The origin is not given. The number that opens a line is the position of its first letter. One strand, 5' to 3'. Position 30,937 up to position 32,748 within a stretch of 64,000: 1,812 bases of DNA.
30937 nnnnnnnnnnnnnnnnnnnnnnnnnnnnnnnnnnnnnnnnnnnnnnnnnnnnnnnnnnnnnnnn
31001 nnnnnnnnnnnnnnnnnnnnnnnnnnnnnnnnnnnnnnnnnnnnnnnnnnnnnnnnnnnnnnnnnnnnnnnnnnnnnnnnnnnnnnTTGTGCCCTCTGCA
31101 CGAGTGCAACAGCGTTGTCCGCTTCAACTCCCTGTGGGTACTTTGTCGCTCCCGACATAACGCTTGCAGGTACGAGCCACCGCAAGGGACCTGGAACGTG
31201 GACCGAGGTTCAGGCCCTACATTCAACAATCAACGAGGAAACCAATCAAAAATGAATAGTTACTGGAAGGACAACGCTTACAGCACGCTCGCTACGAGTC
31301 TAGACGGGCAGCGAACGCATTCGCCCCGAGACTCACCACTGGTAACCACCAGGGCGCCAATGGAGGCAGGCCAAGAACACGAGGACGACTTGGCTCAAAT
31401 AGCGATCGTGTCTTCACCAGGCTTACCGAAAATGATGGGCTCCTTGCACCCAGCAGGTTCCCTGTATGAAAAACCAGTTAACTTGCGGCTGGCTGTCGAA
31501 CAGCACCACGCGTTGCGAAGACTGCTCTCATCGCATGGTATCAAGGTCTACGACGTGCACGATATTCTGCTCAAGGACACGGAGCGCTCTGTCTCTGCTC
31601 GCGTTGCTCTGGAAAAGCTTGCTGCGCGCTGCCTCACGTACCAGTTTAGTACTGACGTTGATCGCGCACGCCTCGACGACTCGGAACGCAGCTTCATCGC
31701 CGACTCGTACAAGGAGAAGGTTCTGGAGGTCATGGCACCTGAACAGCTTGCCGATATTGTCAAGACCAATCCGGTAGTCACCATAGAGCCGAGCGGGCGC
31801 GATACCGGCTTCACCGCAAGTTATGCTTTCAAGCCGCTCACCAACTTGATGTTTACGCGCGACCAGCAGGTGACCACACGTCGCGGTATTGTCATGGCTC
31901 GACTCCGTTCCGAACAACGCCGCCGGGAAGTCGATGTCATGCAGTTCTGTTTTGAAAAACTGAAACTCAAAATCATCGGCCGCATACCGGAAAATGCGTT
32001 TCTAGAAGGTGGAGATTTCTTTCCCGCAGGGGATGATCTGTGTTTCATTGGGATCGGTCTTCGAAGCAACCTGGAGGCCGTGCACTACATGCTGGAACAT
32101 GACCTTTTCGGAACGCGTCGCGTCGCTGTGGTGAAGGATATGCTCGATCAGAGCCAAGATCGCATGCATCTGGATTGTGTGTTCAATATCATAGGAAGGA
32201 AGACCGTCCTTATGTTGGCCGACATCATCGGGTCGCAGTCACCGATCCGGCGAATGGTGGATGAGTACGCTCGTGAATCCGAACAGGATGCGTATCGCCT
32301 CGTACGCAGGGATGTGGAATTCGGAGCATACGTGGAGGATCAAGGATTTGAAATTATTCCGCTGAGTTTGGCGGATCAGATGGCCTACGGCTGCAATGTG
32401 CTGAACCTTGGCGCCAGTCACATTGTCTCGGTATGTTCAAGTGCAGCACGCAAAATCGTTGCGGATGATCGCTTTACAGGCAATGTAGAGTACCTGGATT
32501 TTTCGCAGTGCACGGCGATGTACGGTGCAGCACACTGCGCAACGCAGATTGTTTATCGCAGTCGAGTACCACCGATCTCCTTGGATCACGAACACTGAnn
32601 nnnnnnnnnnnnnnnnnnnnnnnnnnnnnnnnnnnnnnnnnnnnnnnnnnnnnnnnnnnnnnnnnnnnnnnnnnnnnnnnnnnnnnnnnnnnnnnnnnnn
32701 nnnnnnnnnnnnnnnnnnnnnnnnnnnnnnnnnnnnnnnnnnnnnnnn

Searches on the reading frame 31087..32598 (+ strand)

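Call 29: search_protein_families(library=pfam, proteins=[window:31087-32598:+], max_evalue=0.001)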
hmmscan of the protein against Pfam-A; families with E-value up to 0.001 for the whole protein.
window:31087-32598:+ (503 aa): 2 families
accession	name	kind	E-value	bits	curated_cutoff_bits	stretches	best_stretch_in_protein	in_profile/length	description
PF02274.22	ADI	-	6.6e-50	170.7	22.8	1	126-491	4-377/377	Arginine deiminase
PF19420.4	DDAH_eukar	-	2.9e-08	33.7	23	0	252-381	58-197/291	N,N dimethylarginine dimethylhydrolase, eukaryotic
